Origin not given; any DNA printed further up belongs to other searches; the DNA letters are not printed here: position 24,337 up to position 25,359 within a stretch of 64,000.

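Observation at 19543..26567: Type III R-M core embedded in a five-gene cluster with three uncharacterised nuclease-like genes: candidate composite defence system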

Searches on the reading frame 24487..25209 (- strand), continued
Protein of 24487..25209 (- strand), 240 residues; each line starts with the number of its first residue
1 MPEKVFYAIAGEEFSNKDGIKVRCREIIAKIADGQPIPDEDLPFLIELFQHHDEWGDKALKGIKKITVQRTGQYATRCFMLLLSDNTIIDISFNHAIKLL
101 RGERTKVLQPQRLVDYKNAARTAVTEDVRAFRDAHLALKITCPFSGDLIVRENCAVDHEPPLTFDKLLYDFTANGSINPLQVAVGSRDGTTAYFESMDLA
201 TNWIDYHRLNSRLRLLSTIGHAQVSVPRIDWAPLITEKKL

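Call 52: search_protein_families(library=padloc, proteins=[L018:2935-4812:+, L018:6449-9289:+, L024:7097-9706:-, L024:4371-6506:+, L025:4922-6721:+, L025:6904-9699:+, L026:4254-6074:+, L026:6079-9288:+, L021:5672-7546:+, L021:7751-9274:+], max_evalue=0.00001)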
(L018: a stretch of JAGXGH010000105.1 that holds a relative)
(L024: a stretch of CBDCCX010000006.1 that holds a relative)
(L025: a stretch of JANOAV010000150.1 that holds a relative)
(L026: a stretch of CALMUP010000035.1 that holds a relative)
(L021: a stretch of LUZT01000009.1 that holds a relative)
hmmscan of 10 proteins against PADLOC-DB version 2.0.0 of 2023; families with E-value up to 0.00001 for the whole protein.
L018:2935-4812:+ (625 aa): 113 families (the best 25 are shown)
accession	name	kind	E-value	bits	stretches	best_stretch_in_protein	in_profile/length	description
PDLC02358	Old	-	1.6e-204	678.9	1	33-622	2-578/578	Old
PDLC02979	AriA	-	3.7e-31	107.2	2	203-369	220-372/373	-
PDLC00067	GajA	-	1.5e-29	101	2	272-465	249-436/604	AAA ATPase domain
PDLC04168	GajA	-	1.9e-25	87.6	2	294-495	254-437/570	-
PDLC00086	GajA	-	2.8e-23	80.6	2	293-488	278-463/600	AAA ATPase domain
PDLC00070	GajA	-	1.2e-22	78.3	2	184-492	156-451/596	AAA ATPase domain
PDLC02980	AriA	-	1.9e-22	78.6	1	187-369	166-302/304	-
PDLC00085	GajA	-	4.7e-22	76.5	2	34-102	2-71/580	AAA ATPase domain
PDLC03878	NsnB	-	6.9e-22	76.7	2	226-372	150-283/345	-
PDLC04135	mad3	-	1.7e-21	75.2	1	34-389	1-345/374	mads_3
PDLC00065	GajA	-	2.4e-21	74.2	2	326-491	334-507/670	AAA ATPase domain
PDLC00062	GajA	-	3.5e-21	73.3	2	34-78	2-46/639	AAA ATPase domain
PDLC02981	AriAB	-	5.6e-21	72.9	1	327-488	332-496/694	-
PDLC00099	GajA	-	1.2e-20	72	2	325-441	298-408/626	AAA ATPase domain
PDLC00096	GajA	-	3.2e-20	70.4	2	281-440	253-401/630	AAA ATPase domain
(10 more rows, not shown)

L018:6449-9289:+ (946 aa): 6 families
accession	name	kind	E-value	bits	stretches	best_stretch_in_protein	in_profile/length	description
PDLC03653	REase_III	-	0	1271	1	64-942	1-880/883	Type III restriction enzyme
PDLC03650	REase_III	-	6.8e-53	178.3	1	150-556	58-446/898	Type III restriction enzyme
PDLC03647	REase_III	-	4.6e-14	49.5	1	479-535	498-554/989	Type III restriction enzyme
PDLC03649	REase_III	-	1.2e-11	41.3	1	456-534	464-541/973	Type III restriction enzyme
PDLC03648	REase_III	-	1.3e-10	38.1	1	322-552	133-375/871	Type III restriction enzyme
PDLC02707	PbeA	-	9.5e-08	29.1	0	153-230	272-347/672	PbeA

L024:7097-9706:- (869 aa): 0 families

L024:4371-6506:+ (711 aa): 0 families

L025:4922-6721:+ (599 aa): 0 families

L025:6904-9699:+ (931 aa): 0 families

L026:4254-6074:+ (606 aa): 4 families
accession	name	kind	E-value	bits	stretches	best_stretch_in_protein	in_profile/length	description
PDLC04161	HEC-07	-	7.4e-106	353.2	2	374-605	321-552/553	-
PDLC04159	HEC-07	-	3e-69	232.1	2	369-606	306-531/531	-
PDLC04160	HEC-07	-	2.3e-55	186.1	2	386-606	334-557/557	-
PDLC04158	HEC-07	-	2.2e-35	120.2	1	28-605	16-525/526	-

L026:6079-9288:+ (1069 aa): 7 families
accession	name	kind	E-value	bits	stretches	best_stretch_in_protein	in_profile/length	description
PDLC03041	REase_I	-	1.4e-200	667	1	10-989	4-1019/1099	Type I restriction enzyme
PDLC03044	REase_I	-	6.2e-108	360.2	2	281-969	215-961/1034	Type I restriction enzyme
PDLC03040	REase_I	-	1.5e-107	358.7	2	285-1037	225-999/1029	Type I restriction enzyme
PDLC03048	REase_I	-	2.4e-51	172.9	2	120-518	84-451/976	Type I restriction enzyme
PDLC03046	REase_I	-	1.1e-24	84.4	2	662-720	670-728/1025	Type I restriction enzyme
PDLC03045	REase_I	-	4.5e-22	75.8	1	317-481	258-425/995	Type I restriction enzyme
PDLC02707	PbeA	-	4.7e-06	23.5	0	341-721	268-630/672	PbeA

L021:5672-7546:+ (624 aa): 0 families

L021:7751-9274:+ (507 aa): 0 families

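Call 72: search_protein_families(library=phrogs, proteins=[window:24487-25209:-], max_evalue=0.01)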
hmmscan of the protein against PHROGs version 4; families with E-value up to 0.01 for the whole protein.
window:24487-25209:- (240 aa): 1 family
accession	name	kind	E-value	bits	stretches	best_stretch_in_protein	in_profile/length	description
phrog_28887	-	unknown function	7.6e-18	65.9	1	14-176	31-186/253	-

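Call 82: search_dna_similar(query=window:24487-25209:-, collection=plasmids, mode=protein, max_evalue=0.001, max_rows=30)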
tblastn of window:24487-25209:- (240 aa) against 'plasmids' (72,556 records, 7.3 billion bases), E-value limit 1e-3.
Records with a match: 5; places in all: 5; records where one place covers at least 80% of the query: 5.
Best place of each record, by identity: <60% 5.
By first word of the organism name: Streptomyces 2; Erythrobacteraceae 1; Azospirillum 1; Bradyrhizobium 1.
By predicted mobility (MOB-suite, as given by PLSDB): non-mobilizable 2; mobilizable 2; conjugative 1.
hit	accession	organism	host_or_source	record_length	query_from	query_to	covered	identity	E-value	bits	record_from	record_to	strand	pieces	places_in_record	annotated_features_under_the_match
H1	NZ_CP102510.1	Streptomyces sp. NBC_00162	bacterial isolate,soil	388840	7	226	92%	29.3%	5e-11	69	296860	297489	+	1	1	DCL family protein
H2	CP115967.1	Erythrobacteraceae bacterium WH01K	-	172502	25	217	80%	31.8%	5e-9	63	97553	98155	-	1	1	DCL family protein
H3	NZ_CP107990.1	Streptomyces canus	-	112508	1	214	89%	28.1%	1e-6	56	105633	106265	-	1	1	DCL family protein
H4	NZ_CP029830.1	Azospirillum ramasamyi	single cell,Cow dung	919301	14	221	87%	27.3%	1e-13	77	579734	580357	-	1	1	DCL family protein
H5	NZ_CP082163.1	Bradyrhizobium sp. 195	Acmispon strigosus,cell culture,root ...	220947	9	229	92%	23.0%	1e-8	62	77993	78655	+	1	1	DCL family protein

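Call 85: get_annotated_region(hit=H4, flank=6000)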
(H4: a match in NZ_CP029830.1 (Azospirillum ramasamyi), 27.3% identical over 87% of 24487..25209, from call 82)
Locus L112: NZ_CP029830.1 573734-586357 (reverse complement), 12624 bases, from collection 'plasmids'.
description: Azospirillum ramasamyi strain M2T2B2 plasmid unnamed1, complete sequence
organism: Azospirillum ramasamyi (NCBI taxid 682998)
taxonomy: Bacteria; Pseudomonadota; Alphaproteobacteria; Rhodospirillales; Azospirillaceae; Azospirillum; Azospirillum ramasamyi
host: -; source: single cell,Cow dung; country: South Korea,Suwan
typing (MOB-suite, as given by PLSDB): non-mobilizable
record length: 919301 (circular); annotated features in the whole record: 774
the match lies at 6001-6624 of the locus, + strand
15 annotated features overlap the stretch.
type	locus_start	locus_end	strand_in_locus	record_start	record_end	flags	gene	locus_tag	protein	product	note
CDS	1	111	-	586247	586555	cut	-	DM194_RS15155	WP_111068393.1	helix-turn-helix domain-containing protein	-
CDS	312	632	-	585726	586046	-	-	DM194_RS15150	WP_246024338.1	helix-turn-helix transcriptional regulator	-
CDS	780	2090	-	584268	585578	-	-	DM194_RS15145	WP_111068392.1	hypothetical protein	-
CDS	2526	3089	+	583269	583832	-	-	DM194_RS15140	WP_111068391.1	helix-turn-helix transcriptional regulator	-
CDS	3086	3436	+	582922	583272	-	-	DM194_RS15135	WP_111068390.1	VOC family protein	-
CDS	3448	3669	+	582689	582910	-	-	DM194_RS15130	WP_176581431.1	hypothetical protein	-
CDS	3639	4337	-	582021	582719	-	-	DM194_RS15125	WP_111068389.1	RNA-guided endonuclease TnpB family protein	-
CDS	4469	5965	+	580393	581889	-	-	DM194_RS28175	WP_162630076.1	hypothetical protein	-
CDS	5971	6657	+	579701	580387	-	-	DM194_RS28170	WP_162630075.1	DCL family protein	-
CDS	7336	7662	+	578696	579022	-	-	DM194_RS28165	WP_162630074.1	hypothetical protein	-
CDS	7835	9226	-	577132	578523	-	-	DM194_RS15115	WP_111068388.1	ImmA/IrrE family metallo-endopeptidase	-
CDS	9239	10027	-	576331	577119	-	-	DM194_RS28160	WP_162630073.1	hypothetical protein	-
CDS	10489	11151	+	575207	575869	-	-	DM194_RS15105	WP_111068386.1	hypothetical protein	-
CDS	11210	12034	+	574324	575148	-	-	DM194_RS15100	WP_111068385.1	hypothetical protein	-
CDS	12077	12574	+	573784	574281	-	-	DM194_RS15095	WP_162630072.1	hypothetical protein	-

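Call 86: get_annotated_region(hit=H1, flank=6000)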
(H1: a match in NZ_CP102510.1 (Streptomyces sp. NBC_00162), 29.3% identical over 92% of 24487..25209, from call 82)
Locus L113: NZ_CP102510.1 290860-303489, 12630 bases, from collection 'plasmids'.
description: Streptomyces sp. NBC_00162 plasmid pNBC_00162_1, complete sequence
organism: Streptomyces sp. NBC_00162 (NCBI taxid 2903629)
taxonomy: Bacteria; Actinomycetota; Actinomycetes; Kitasatosporales; Streptomycetaceae; Streptomyces; Streptomyces sp. NBC 00162
host: -; source: bacterial isolate,soil; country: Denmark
typing (MOB-suite, as given by PLSDB): non-mobilizable
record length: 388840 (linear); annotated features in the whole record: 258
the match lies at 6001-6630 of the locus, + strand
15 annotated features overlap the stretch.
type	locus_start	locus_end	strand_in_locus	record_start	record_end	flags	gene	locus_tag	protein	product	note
CDS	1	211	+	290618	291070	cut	-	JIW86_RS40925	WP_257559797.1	hypothetical protein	-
CDS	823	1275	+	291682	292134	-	-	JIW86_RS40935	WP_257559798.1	transposase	GO:0006313 - DNA transposition [Evidence IEA]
CDS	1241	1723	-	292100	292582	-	-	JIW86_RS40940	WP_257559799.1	hypothetical protein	-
CDS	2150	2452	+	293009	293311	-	-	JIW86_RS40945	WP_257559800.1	hypothetical protein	-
CDS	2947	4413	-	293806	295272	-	-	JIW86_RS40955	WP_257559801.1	hypothetical protein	-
CDS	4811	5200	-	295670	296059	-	-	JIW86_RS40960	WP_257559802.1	hypothetical protein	-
CDS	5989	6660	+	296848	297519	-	-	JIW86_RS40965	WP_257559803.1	DCL family protein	-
CDS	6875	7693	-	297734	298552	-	-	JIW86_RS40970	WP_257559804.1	class I SAM-dependent methyltransferase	-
CDS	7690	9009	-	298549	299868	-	-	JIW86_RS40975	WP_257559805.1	helix-turn-helix transcriptional regulator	-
CDS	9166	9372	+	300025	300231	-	-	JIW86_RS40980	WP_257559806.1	hypothetical protein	-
CDS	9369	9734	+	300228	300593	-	-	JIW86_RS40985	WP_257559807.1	DUF6415 family natural product biosynthesis protein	-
CDS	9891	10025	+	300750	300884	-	-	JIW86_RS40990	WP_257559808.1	hypothetical protein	-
CDS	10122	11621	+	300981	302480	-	-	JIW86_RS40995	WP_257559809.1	MBL fold metallo-hydrolase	-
CDS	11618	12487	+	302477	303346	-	-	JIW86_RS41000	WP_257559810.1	DIPK family protein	-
CDS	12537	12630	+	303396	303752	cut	-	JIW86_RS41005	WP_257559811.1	VOC family protein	-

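Call 87: search_protein_families(library=pfam, proteins=[L008:8680-9561:+, L112:4469-5965:+], max_evalue=0.1)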
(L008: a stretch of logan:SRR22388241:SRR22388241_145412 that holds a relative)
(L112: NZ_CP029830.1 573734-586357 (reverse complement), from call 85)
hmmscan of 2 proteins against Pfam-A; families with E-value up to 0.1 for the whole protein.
L008:8680-9561:+ (293 aa): 0 families

L112:4469-5965:+ (498 aa): 0 families

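Call 90: search_protein_families(library=pfam, proteins=[L024:7097-9706:-, L024:4371-6506:+, L025:4922-6721:+, L025:6904-9699:+, L021:5672-7546:+, L021:7751-9274:+, L017:11882-13408:-, L017:13863-15314:-, L023:10933-12522:-, L020:8051-9730:-], max_evalue=0.0001)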
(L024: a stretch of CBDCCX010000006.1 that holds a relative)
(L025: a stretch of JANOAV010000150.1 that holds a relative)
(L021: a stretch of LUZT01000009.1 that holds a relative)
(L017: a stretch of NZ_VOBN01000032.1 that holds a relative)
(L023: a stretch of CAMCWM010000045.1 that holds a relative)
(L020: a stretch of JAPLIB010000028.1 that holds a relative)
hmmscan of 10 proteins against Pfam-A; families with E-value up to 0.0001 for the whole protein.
L024:7097-9706:- (869 aa): 0 families

L024:4371-6506:+ (711 aa): 3 families
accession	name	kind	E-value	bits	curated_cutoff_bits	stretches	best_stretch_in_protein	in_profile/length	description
PF00501.34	AMP-binding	-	5e-88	295.9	29.9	1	143-527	7-375/384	AMP-binding enzyme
PF13193.12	AMP-binding_C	-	2.4e-27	96.1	24.5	1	591-669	1-76/76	AMP-binding enzyme C-terminal domain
PF16177.11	ACAS_N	-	4e-21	75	27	1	78-135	1-55/55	Acetyl-coenzyme A synthetase N-terminus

L025:4922-6721:+ (599 aa): 3 families
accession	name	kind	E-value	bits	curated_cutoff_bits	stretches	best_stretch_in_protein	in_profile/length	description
PF00849.27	PseudoU_synth_2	-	2.8e-30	106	26.8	1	393-538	2-150/152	RNA pseudouridylate synthase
PF17773.7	UPF0176_N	-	2e-26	92.6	26.2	1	10-100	2-92/92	UPF0176 acylphosphatase like domain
PF00581.25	Rhodanese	-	1.7e-10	41.7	22.2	1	120-215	2-100/102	Rhodanese-like domain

L025:6904-9699:+ (931 aa): 2 families
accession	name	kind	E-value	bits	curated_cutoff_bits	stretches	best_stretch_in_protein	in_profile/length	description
PF00330.25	Aconitase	-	1.8e-157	525.5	28.7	1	67-597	4-463/463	Aconitase family (aconitate hydratase)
PF00694.25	Aconitase_C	-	2e-36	125.7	22.8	1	727-852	3-130/131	Aconitase C-terminal domain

L021:5672-7546:+ (624 aa): 6 families
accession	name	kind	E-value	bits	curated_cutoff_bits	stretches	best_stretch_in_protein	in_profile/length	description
PF02683.22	DsbD_TM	-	4.5e-92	307.7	27.1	1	207-423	2-219/219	Cytochrome C biogenesis protein transmembrane domain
PF11412.14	DsbD_N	-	1.2e-30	106.4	25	1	30-145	2-118/119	Thiol:disulfide interchange protein DsbD, N-terminal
PF13098.12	Thioredoxin_2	-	2.3e-13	50.8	27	1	527-621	3-104/104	Thioredoxin-like domain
PF13899.12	Thioredoxin_7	-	1.6e-11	44.6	27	1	525-597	13-82/83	Thioredoxin-like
PF00085.26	Thioredoxin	-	4.4e-10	39.9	23.5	1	519-622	9-102/103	Thioredoxin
PF13386.12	DsbD_2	-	1.6e-08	35.1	24.9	1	213-416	2-198/199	Cytochrome C biogenesis protein transmembrane region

L021:7751-9274:+ (507 aa): 0 families

L017:11882-13408:- (508 aa): 4 families
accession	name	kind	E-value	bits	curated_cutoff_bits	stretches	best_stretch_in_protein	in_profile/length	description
PF03050.20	DDE_Tnp_IS66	-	1e-106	356.9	23.1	1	178-459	1-283/284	Transposase IS66 family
PF13817.11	DDE_Tnp_IS66_C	-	3.2e-16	59.7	30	1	466-503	1-39/39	IS66 C-terminal element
PF13005.12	zf-IS66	-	1.1e-14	55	27.3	1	122-164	2-46/46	zinc-finger binding domain of transposase IS66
PF13007.12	LZ_Tnp_IS66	-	4.9e-13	50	22.9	1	42-115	1-71/71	Transposase C of IS166 homeodomain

L017:13863-15314:- (483 aa): 1 family
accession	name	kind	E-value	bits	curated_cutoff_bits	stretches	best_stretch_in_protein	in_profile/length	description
PF18928.5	DUF5677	-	9.1e-09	36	27.1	1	88-230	21-158/166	Family of unknown function (DUF5677)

L023:10933-12522:- (529 aa): 1 family
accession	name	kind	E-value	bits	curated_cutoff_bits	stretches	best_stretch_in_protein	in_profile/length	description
PF08238.18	Sel1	-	2.5e-56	186.6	30.7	5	311-346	1-36/36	Sel1 repeat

L020:8051-9730:- (559 aa): 1 family
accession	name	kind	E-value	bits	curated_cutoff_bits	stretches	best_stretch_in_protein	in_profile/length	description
PF17289.8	Terminase_6C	-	4.8e-07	30.3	22.6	1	452-532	55-149/155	Terminase RNaseH-like domain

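Call 98: get_annotated_region(hit=H2, flank=6000)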
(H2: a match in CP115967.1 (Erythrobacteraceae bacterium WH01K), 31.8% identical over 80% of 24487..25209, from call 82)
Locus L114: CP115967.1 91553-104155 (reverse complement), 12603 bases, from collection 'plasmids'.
description: Erythrobacteraceae bacterium WH01K plasmid pWH01K, complete sequence
organism: Erythrobacteraceae bacterium WH01K (NCBI taxid 3019912)
taxonomy: Bacteria; Pseudomonadota; Alphaproteobacteria; Sphingomonadales; Erythrobacteraceae; ; Erythrobacteraceae bacterium WH01K
host: -; source: -; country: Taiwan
typing (MOB-suite, as given by PLSDB): mobilizable; relaxase MOBF
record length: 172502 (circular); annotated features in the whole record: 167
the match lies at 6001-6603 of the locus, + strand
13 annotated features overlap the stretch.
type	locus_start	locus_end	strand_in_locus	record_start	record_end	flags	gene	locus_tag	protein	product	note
CDS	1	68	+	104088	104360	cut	-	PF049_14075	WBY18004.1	hypothetical protein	-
CDS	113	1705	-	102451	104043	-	-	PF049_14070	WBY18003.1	hypothetical protein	-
CDS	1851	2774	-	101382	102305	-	-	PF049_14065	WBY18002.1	nucleotide-binding protein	-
CDS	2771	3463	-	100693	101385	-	-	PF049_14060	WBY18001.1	adenylate/guanylate cyclase domain-containing protein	-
CDS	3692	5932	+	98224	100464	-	-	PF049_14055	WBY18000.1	AAA family ATPase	-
CDS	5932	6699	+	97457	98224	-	-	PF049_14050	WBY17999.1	DCL family protein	-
CDS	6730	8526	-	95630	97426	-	-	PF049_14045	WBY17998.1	recombinase family protein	-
CDS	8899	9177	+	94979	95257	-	-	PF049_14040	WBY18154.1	excalibur calcium-binding domain-containing protein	-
CDS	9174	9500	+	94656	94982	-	-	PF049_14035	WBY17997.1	thermonuclease family protein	-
CDS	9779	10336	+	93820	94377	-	-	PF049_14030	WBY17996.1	hypothetical protein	-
CDS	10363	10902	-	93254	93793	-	-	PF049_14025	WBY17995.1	hypothetical protein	-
CDS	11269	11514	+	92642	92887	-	-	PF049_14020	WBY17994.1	hypothetical protein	-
CDS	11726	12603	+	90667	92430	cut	-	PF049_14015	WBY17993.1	Mu transposase C-terminal domain-containing protein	-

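Call 99: get_annotated_region(hit=H3, flank=6000)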
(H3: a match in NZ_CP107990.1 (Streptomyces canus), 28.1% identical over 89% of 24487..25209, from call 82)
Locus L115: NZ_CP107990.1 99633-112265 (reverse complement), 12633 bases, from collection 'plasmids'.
description: Streptomyces canus strain NBC 00349 plasmid unnamed1, complete sequence
organism: Streptomyces canus (NCBI taxid 58343)
taxonomy: Bacteria; Actinomycetota; Actinomycetes; Kitasatosporales; Streptomycetaceae; Streptomyces; Streptomyces canus
host: -; source: -; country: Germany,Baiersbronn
typing (MOB-suite, as given by PLSDB): mobilizable; relaxase MOBF
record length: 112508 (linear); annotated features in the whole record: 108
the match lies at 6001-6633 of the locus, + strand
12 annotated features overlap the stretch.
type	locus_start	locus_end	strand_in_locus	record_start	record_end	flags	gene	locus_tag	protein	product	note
CDS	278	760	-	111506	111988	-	-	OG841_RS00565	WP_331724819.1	DUF6082 family protein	-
CDS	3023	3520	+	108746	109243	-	-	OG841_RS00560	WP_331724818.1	hypothetical protein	-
CDS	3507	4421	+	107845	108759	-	-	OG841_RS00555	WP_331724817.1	helix-turn-helix transcriptional regulator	-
CDS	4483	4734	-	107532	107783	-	-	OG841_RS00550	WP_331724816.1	hypothetical protein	-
CDS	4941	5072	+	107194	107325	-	-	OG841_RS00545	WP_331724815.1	hypothetical protein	-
CDS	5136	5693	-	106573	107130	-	-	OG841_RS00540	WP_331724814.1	XRE family transcriptional regulator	-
CDS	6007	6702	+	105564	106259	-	-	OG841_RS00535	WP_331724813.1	DCL family protein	-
CDS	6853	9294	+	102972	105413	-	-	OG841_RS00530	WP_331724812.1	UvrD-helicase domain-containing protein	-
CDS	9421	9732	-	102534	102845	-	-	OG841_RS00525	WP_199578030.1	replication initiation protein, RepL2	-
CDS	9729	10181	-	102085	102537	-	-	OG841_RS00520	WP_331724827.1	MarR family transcriptional regulator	-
CDS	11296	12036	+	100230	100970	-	-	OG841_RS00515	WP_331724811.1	hypothetical protein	-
CDS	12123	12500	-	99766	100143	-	-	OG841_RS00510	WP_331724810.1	hypothetical protein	-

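Call 100: get_annotated_region(hit=H5, flank=6000)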
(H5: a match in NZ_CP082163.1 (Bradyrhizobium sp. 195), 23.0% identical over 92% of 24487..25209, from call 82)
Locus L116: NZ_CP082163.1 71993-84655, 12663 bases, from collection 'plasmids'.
description: Bradyrhizobium sp. 195 plasmid p195_2, complete sequence
organism: Bradyrhizobium sp. 195 (NCBI taxid 2782662)
taxonomy: Bacteria; Pseudomonadota; Alphaproteobacteria; Hyphomicrobiales; Nitrobacteraceae; Bradyrhizobium; Bradyrhizobium sp. 195
host: -; source: Acmispon strigosus,cell culture,root nodule; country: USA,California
typing (MOB-suite, as given by PLSDB): conjugative; replicon rep_cluster_506; relaxase MOBP; mating-pair formation MPF_T
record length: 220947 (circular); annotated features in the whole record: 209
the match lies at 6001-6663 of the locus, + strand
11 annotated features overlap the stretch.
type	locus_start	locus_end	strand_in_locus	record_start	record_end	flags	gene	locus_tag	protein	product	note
CDS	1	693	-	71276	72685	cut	-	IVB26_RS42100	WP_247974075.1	type IIL restriction-modification enzyme MmeI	-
CDS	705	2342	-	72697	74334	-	-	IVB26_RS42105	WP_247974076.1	DNA methyltransferase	-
CDS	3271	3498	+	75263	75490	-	-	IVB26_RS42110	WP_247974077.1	hypothetical protein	-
CDS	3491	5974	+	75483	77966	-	-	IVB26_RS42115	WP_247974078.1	AAA family ATPase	GO:0006302 - double-strand break repair [Evidence IEA]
CDS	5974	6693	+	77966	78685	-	-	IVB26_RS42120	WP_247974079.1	DCL family protein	-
CDS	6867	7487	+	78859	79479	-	-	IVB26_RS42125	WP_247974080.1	type IV toxin-antitoxin system AbiEi family antitoxin domain-containing protein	-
CDS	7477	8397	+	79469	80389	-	-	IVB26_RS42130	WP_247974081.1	nucleotidyl transferase AbiEii/AbiGii toxin family protein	-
CDS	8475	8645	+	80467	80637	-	-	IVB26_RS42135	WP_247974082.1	hypothetical protein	-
CDS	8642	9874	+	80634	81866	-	-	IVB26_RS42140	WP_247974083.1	exonuclease SbcCD subunit D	-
CDS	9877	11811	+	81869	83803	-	-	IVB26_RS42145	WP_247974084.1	AAA family ATPase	GO:0006302 - double-strand break repair [Evidence IEA]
CDS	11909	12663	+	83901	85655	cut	-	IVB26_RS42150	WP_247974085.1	SbcC/MukB-like Walker B domain-containing protein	-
